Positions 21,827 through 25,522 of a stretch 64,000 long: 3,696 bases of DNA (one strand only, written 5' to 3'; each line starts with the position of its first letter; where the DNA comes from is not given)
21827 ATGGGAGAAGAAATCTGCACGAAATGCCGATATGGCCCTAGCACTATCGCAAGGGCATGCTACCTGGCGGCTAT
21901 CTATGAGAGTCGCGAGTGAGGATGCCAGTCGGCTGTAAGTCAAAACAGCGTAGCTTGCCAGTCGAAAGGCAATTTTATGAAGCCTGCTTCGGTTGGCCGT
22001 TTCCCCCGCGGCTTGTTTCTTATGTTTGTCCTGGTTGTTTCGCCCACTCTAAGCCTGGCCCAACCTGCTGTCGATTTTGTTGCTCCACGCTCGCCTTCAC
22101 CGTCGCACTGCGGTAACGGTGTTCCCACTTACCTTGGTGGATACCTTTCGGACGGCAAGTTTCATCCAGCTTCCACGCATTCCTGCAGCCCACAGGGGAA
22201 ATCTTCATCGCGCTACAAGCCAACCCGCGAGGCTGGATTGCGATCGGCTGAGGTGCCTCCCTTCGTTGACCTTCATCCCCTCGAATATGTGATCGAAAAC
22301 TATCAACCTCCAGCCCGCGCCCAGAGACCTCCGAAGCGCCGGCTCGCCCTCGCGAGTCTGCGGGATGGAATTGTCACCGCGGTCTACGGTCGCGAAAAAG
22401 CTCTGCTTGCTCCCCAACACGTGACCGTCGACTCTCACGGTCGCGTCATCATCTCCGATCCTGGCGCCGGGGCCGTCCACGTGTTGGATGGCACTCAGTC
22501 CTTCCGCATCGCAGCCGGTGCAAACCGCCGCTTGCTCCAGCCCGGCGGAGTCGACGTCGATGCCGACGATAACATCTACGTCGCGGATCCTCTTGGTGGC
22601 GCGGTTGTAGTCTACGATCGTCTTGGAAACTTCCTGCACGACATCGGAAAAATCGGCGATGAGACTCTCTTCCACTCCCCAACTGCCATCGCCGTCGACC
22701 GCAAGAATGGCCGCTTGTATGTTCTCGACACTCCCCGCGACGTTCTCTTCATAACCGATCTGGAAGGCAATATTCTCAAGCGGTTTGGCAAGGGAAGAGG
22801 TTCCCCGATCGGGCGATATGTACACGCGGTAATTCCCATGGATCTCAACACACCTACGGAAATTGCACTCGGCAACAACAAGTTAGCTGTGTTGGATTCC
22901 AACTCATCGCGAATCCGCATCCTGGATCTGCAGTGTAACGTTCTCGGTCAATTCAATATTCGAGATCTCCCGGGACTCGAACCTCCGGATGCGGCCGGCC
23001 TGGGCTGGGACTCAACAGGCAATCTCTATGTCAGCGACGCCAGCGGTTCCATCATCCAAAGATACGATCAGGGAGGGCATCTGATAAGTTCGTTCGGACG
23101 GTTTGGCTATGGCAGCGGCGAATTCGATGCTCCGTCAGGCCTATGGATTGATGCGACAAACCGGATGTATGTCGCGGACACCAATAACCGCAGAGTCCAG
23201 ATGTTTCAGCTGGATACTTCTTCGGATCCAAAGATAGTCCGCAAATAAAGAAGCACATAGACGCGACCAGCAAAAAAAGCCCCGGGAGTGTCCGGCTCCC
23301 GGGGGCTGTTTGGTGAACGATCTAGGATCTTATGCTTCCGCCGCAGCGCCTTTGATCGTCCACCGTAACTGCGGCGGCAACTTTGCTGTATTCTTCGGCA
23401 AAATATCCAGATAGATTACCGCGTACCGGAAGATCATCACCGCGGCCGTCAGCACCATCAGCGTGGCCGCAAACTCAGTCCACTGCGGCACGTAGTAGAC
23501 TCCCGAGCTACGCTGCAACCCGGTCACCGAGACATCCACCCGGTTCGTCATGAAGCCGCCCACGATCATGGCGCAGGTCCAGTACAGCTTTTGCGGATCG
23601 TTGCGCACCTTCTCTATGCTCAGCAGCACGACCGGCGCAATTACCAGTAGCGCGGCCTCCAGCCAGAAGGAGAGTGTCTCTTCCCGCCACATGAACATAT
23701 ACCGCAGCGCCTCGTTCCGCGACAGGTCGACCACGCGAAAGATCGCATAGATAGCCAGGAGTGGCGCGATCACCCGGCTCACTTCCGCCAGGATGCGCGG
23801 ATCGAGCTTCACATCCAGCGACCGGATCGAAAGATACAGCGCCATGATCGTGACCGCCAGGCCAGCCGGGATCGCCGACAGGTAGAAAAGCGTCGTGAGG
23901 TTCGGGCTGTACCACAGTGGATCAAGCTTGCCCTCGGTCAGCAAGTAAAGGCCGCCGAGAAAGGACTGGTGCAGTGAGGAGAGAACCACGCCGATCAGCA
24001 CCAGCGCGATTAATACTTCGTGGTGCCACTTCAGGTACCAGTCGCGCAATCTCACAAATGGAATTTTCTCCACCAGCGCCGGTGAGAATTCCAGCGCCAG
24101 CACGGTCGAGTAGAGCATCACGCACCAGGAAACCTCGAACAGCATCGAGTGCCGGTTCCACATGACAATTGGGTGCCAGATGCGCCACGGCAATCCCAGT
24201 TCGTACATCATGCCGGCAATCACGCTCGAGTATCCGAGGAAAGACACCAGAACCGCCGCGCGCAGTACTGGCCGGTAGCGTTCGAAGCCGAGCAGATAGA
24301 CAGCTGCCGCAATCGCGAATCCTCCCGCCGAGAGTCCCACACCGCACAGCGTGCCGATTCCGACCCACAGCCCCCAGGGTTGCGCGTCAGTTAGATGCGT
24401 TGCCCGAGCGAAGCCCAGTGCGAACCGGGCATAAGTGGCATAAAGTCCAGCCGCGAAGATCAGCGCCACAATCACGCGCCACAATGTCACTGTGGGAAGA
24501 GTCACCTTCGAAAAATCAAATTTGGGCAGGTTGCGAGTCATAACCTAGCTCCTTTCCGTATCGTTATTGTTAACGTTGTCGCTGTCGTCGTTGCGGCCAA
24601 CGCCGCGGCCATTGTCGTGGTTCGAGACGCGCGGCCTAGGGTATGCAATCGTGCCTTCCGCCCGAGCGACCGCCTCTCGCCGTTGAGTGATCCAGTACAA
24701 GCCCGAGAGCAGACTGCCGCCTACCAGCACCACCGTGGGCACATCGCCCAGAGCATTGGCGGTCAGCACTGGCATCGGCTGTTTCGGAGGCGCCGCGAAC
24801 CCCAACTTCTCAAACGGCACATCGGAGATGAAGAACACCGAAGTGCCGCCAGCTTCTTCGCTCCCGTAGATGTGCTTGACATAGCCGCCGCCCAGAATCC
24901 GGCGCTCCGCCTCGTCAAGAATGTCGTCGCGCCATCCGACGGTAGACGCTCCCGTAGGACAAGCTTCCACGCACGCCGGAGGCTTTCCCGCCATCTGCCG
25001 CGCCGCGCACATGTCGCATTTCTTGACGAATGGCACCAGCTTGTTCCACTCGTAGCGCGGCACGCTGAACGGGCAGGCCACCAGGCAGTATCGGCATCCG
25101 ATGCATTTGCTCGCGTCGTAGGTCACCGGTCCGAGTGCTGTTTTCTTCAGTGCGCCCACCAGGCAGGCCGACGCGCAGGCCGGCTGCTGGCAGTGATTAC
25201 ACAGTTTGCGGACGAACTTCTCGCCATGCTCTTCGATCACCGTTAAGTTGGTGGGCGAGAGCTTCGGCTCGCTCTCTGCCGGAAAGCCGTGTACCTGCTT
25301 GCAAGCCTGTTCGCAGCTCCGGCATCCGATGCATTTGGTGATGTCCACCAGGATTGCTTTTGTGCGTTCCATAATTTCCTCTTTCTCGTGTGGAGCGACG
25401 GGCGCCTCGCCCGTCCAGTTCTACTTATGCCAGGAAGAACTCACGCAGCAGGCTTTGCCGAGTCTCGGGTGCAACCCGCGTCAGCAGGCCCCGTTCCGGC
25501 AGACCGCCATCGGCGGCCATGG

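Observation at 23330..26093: Membrane-anchored GcvH-like carrier + signal-less 4x[4Fe-4S] subunit + NrfD-like subunit, with no catalytic subunit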

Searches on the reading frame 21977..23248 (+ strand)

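Call 6: search_protein_families(library=pfam, proteins=[window:21977-23248:+], max_evalue=0.0001)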
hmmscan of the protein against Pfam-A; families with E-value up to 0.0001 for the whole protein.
window:21977-23248:+ (423 aa): 4 families
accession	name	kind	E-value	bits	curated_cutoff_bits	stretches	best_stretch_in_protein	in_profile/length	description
PF01436.27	NHL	-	2.8e-19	68.5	20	0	232-252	1-20/28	NHL repeat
PF17170.10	DUF5128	-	1.4e-10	41.3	22.9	1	196-264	52-121/321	6-bladed beta-propeller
PF08450.18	SGL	-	2.7e-08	34.2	26.3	0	182-223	179-220/246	SMP-30/Gluconolactonase/LRE-like region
PF06739.17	SBBP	-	4.8e-05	23.7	20.5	0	181-203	7-29/38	Beta-propeller repeat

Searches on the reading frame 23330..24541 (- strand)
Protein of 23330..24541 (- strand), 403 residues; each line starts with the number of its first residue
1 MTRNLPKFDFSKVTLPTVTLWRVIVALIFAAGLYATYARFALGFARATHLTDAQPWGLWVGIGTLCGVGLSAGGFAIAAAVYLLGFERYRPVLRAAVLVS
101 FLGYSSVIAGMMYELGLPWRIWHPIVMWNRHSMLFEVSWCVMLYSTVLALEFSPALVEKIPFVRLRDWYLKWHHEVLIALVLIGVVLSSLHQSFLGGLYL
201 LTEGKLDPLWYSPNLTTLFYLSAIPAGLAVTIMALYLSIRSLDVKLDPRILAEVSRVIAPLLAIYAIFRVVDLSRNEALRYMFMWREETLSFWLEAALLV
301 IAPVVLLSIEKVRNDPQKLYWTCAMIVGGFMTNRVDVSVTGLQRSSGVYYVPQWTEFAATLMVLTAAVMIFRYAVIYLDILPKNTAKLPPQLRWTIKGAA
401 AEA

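Call 3: search_protein_families(library=pfam, proteins=[window:23330-24541:-], max_evalue=0.01)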
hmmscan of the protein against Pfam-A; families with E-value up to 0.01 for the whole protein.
window:23330-24541:- (403 aa): 1 family
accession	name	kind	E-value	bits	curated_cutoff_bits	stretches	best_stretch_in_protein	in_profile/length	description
PF03916.19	NrfD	-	1.4e-13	51.6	25.8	1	54-337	9-304/313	Polysulphide reductase, NrfD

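Call 4: search_protein_families(library=ncbifam, proteins=[window:23330-24541:-], max_evalue=0.01)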
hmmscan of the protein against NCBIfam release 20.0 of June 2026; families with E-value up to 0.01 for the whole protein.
window:23330-24541:- (403 aa): 3 families
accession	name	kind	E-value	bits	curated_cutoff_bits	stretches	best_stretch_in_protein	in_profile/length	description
NF045714.1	sulf_resp_HmcC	equivalog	1.5e-76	258.1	550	1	21-382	4-369/376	sulfate respiration complex protein HmcC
NF008133.1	PRK10881.1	equivalog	7e-64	216.6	450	1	19-383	13-376/377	Ni/Fe-hydrogenase cytochrome b subunit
NF041784.1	mnquin_red_QrcD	equivalog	4.1e-38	131.7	570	1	14-385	14-405/408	menaquinone reductase integral membrane subunit QrcD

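Call 18: search_solved_structures(query=window:23330-24541:-, max_evalue=0.01, show_alignments=2)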
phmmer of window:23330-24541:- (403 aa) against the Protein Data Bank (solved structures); distinct sequences matched with E-value up to 0.01: 0.

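Call 96: search_solved_structures(query=A5, max_evalue=1, show_alignments=1)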
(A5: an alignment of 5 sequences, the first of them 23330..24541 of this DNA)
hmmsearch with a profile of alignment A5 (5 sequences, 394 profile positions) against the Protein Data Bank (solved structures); distinct sequences matched with E-value up to 1: 1.
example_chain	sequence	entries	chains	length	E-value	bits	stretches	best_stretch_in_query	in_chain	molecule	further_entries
6f0k_C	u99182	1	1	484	2.3e-07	33.7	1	193-370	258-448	Polysulphide reductase NrfD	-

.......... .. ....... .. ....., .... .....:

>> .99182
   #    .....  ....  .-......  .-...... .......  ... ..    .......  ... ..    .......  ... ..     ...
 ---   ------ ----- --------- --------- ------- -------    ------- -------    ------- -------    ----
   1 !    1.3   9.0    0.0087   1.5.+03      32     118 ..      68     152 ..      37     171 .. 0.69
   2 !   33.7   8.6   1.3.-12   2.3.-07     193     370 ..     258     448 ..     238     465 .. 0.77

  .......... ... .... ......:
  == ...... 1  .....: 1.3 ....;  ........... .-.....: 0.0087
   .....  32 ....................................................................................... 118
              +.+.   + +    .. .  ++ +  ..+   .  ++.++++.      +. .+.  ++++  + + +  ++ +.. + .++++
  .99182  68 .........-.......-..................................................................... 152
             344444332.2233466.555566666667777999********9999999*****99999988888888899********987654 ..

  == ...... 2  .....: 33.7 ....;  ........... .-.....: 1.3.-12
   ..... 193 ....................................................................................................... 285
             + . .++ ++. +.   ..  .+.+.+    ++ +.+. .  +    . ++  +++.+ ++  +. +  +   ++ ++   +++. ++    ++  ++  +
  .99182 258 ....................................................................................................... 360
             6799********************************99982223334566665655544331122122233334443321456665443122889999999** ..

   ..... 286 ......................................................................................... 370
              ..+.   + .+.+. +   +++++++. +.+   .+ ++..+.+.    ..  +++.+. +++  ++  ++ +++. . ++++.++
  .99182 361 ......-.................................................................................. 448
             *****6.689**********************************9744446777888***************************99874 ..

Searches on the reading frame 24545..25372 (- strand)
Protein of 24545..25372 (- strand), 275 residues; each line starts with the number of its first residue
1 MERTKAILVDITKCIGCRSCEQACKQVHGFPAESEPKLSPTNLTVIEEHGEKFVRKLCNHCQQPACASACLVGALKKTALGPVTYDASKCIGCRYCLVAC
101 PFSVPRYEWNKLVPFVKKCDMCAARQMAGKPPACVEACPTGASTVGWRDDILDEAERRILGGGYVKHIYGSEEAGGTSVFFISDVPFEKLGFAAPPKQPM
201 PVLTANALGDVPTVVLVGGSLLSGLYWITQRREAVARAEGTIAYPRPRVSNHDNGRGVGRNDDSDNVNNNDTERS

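Call 3: search_protein_families(library=pfam, proteins=[window:24545-25372:-], max_evalue=0.01)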
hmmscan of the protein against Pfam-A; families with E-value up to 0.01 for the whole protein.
window:24545-25372:- (275 aa): 12 families
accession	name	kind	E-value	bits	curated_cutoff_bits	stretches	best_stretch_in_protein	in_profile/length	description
PF13247.11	Fer4_11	-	2.8e-20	72.8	26.2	1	53-146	5-98/100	4Fe-4S dicluster domain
PF13187.11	Fer4_9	-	1.1e-11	45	27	2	89-142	1-51/52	4Fe-4S dicluster domain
PF12837.12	Fer4_6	-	3.4e-11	42.9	25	2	83-104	2-23/24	4Fe-4S binding domain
PF12838.12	Fer4_7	-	1.7e-10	41.6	27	3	13-74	1-52/52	4Fe-4S dicluster domain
PF12797.12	Fer4_2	-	5.4e-10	39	24.5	2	82-102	2-22/22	4Fe-4S binding domain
PF00037.32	Fer4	-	5.5e-09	35.9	21.1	2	83-103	1-21/24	4Fe-4S binding domain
PF13237.11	Fer4_10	-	4.7e-08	33.3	25.5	1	84-139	3-53/53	4Fe-4S dicluster domain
PF12798.12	Fer4_3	-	0.00033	21.7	27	0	90-102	1-13/15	4Fe-4S binding domain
PF14697.11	Fer4_21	-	0.001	19.6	35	1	58-102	8-53/59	4Fe-4S dicluster domain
PF12800.12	Fer4_4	-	0.0023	18.6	24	0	88-102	2-16/17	4Fe-4S binding domain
PF13183.11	Fer4_8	-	0.0034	18.3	27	0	11-73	2-67/68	4Fe-4S dicluster domain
PF13459.11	Fer4_15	-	0.0058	17.7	22.4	0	83-101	1-19/66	4Fe-4S single cluster domain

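Call 4: search_protein_families(library=ncbifam, proteins=[window:24545-25372:-], max_evalue=0.01)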
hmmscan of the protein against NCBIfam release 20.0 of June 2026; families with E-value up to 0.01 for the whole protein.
window:24545-25372:- (275 aa): 34 families (the best 25 are shown)
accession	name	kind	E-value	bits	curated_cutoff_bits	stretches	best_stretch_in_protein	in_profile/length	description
NF045715.1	sulf_resp_HmcB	equivalog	8.6e-74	248.4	420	2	48-240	97-293/307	sulfate respiration complex iron-sulfur protein HmcB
NF008134.0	PRK10882.1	equivalog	1.5e-52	178.7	263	1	6-233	40-316/329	hydrogenase 2 operon protein HybA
TIGR01582.1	FDH-beta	equivalog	1.1e-31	110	334.7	1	6-182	23-220/283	formate dehydrogenase subunit beta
TIGR03149.1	cyt_nit_nrfC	equivalog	2.7e-26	92.3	377.6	1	6-158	40-194/225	cytochrome c nitrite reductase Fe-S protein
NF045797.1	DsrO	equivalog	7.3e-26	91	200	1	6-146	45-200/235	sulfate reduction electron transfer complex DsrMKJOP subunit DsrO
TIGR02951.1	DMSO_dmsB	equivalog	1e-25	90.6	214.1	1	8-147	5-152/161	DMSO/selenate family reductase complex B subunit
NF011569.0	PRK14993.1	equivalog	4.5e-24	85.2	416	1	3-148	42-188/244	tetrathionate reductase subunit TtrB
NF041715.1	arsenate_red_ArrB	equivalog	9.6e-24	84.2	450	2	7-107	5-106/233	arsenate respiratory reductase iron-sulfur subunit ArrB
TIGR03478.1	DMSO_red_II_bet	subfamily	1.3e-22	80.2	480.7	2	53-151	126-223/321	DMSO reductase family type II enzyme, iron-sulfur subunit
NF009408.0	PRK12769.1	equivalog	5.6e-21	74.3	1003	1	6-146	4-145/659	formate-dependent uric acid utilization protein AegA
NF038355.1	FDH3_beta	equivalog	6.7e-20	71.9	240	1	7-124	5-123/180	formate dehydrogenase FDH3 subunit beta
NF045766.1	PhenlGlyoxDHPadI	equivalog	4.8e-18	65.1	700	1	4-144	4-134/443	NADH-dependent phenylglyoxylate dehydrogenase subunit beta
NF009451.0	PRK12809.1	equivalog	8.8e-18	63.9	1154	1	5-143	3-134/639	formate-dependent uric acid utilization protein YgfT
NF007658.0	PRK10330.1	equivalog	1.4e-16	60.5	260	2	5-103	3-102/181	electron transport protein HydN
NF042979.1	EthbenzDh_ebdB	equivalog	1.8e-16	60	740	1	54-155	149-249/354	ethylbenzene dehydrogenase subunit beta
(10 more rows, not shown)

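Call 19: search_solved_structures(query=window:24545-25372:-, max_evalue=0.00001, show_alignments=2)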
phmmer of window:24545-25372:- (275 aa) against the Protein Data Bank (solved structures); distinct sequences matched with E-value up to 0.00001: 23.
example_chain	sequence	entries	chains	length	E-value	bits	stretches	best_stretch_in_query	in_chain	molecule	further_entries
1kqf_B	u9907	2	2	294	6e-29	104.2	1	6-199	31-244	FORMATE DEHYDROGENASE, NITRATE-INDUCIBLE, IRON-SULFUR SUBUNIT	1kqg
2vpw_B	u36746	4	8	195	5.4e-21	78.1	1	6-153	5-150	NRFC PROTEIN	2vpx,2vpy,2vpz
9mqx_E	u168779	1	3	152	1.8e-19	73.1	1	5-143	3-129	Fe-S-cluster-containing hydrogenase subunit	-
6cz7_B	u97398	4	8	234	3.5e-19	72.2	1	7-107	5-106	4Fe-4S ferredoxin, iron-sulfur binding domain protein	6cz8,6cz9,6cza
2ivf_B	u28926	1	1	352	1.3e-18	70.3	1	53-182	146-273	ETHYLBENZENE DEHYDROGENASE BETA-SUBUNIT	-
30gj_B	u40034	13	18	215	2.4e-17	66.2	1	5-160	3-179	Formate dehydrogenase, beta subunit, putative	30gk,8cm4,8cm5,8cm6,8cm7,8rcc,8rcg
8rc8_B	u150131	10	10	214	3.2e-17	65.7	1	5-160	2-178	Formate dehydrogenase, beta subunit, putative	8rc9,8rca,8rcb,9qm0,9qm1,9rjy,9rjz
6sdr_B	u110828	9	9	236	3.5e-17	65.6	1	5-160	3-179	Formate dehydrogenase, beta subunit, putative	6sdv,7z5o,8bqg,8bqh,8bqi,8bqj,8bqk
7qv7_B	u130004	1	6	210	1.5e-16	63.5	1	7-108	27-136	Hydrogen dependent carbon dioxide reductase subunit HycB4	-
4ydd_B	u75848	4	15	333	7.9e-16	61.1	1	53-157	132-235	DMSO reductase family type II enzyme, iron-sulfur subunit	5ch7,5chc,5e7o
8c0z_C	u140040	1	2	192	1.2e-15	60.6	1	5-144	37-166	Iron-sulfur cluster-binding protein potential subunit of aldehyde oxidoreductase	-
7qv7_A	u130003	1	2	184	2e-14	56.5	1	6-104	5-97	Hydrogen dependent carbon dioxide reductase subunit HycB3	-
1q16_B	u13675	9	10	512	3.6e-14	55.7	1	53-140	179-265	Respiratory nitrate reductase 1 beta chain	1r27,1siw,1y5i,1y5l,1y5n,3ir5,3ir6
1h0h_B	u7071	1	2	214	6.8e-14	54.8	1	5-151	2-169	FORMATE DEHYDROGENASE SUBUNIT BETA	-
7z0s_B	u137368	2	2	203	7.4e-14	54.7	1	6-111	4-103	Formate hydrogenlyase subunit 2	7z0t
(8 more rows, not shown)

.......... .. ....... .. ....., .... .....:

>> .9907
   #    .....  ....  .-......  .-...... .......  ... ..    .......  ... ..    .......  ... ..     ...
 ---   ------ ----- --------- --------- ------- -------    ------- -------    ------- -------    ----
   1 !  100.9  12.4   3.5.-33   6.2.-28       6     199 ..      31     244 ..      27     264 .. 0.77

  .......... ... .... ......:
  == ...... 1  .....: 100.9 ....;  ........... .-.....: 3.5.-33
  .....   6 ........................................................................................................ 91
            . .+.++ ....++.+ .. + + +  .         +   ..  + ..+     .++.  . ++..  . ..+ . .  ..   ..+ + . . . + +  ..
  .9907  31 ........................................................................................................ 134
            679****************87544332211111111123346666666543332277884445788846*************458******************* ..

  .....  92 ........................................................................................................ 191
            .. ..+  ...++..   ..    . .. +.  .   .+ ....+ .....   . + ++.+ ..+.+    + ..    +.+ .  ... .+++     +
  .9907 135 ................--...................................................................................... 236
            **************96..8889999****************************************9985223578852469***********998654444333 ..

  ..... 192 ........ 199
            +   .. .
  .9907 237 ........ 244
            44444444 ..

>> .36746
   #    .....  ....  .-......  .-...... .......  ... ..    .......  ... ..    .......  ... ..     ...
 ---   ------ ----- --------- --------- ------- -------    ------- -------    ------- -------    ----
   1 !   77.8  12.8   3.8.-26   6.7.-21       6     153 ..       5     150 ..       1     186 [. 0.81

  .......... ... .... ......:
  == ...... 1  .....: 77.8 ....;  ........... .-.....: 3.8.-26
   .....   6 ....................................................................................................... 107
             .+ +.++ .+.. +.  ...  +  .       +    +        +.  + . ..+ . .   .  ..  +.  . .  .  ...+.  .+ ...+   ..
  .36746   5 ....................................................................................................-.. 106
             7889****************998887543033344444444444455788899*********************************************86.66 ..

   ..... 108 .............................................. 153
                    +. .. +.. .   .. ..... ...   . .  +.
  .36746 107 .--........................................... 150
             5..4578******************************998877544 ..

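Call 29: find_homologous_proteins(query=window:24545-25372:-)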
Query window:24545-25372:- (275 aa): 4364 proteins with E <= 0.001 among 6279 candidates; the best 120 are listed.
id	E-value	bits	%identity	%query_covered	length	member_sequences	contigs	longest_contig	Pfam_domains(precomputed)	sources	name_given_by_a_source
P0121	2.6e-178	609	96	100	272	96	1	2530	PF12797.13,PF12837.13,PF13247.12,PF00037.33,PF12838.13,PF13237.12,PF13187.12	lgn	-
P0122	1.3e-143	495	85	90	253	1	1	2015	PF14697.12,PF12797.13,PF12837.13,PF13247.12,PF00037.33,PF12838.13,PF13237.12,PF13187.12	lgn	-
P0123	7.7e-143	493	85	90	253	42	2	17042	PF14697.12,PF12797.13,PF12837.13,PF13247.12,PF00037.33,PF12838.13,PF13237.12,PF13187.12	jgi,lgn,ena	-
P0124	5.7e-140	483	86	87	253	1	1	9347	PF12797.13,PF12837.13,PF13247.12,PF00037.33,PF12838.13,PF13237.12,PF13187.12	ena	-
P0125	1.4e-139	482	86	87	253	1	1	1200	PF14697.12,PF12797.13,PF12837.13,PF13247.12,PF00037.33,PF12838.13,PF13237.12,PF13187.12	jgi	jgi:formate dehydrogenase iron-sulfur subunit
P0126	1.8e-138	478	85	87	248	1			PF14697.12,PF12797.13,PF12837.13,PF13247.12,PF00037.33,PF12838.13,PF13237.12,PF13187.12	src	-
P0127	3.1e-138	478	87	84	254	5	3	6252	PF12797.13,PF12837.13,PF13247.12,PF00037.33,PF12798.13,PF12838.13,PF13237.12,PF13187.12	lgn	-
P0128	5.8e-138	477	81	90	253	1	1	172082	PF12797.13,PF12837.13,PF13247.12,PF00037.33,PF12838.13,PF13237.12,PF13187.12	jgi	jgi:formate dehydrogenase iron-sulfur subunit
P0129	9.1e-138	476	84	88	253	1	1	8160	PF12797.13,PF12837.13,PF13247.12,PF00037.33,PF12798.13,PF12838.13,PF13237.12,PF13187.12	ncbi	-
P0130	3.2e-137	474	82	90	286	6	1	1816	PF12797.13,PF12837.13,PF13247.12,PF00037.33,PF12838.13,PF13237.12,PF13187.12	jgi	jgi:formate dehydrogenase iron-sulfur subunit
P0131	7.1e-137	473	85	84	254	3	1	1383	PF14697.12,PF12797.13,PF12837.13,PF13247.12,PF00037.33,PF12838.13,PF13237.12,PF13187.12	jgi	jgi:formate dehydrogenase iron-sulfur subunit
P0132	8.3e-137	473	83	87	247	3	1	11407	PF12797.13,PF12837.13,PF13247.12,PF00037.33,PF12838.13,PF13237.12,PF13187.12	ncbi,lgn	-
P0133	1.4e-136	472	83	87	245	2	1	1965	PF12797.13,PF12837.13,PF13247.12,PF00037.33,PF12838.13,PF13237.12,PF13187.12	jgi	-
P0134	2.5e-136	471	84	87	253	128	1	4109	PF12797.13,PF12837.13,PF13247.12,PF00037.33,PF12838.13,PF13237.12,PF13187.12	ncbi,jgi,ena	-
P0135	7.7e-136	470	79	93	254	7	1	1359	PF12797.13,PF12837.13,PF13247.12,PF00037.33,PF12838.13,PF13237.12,PF13187.12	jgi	jgi:formate dehydrogenase iron-sulfur subunit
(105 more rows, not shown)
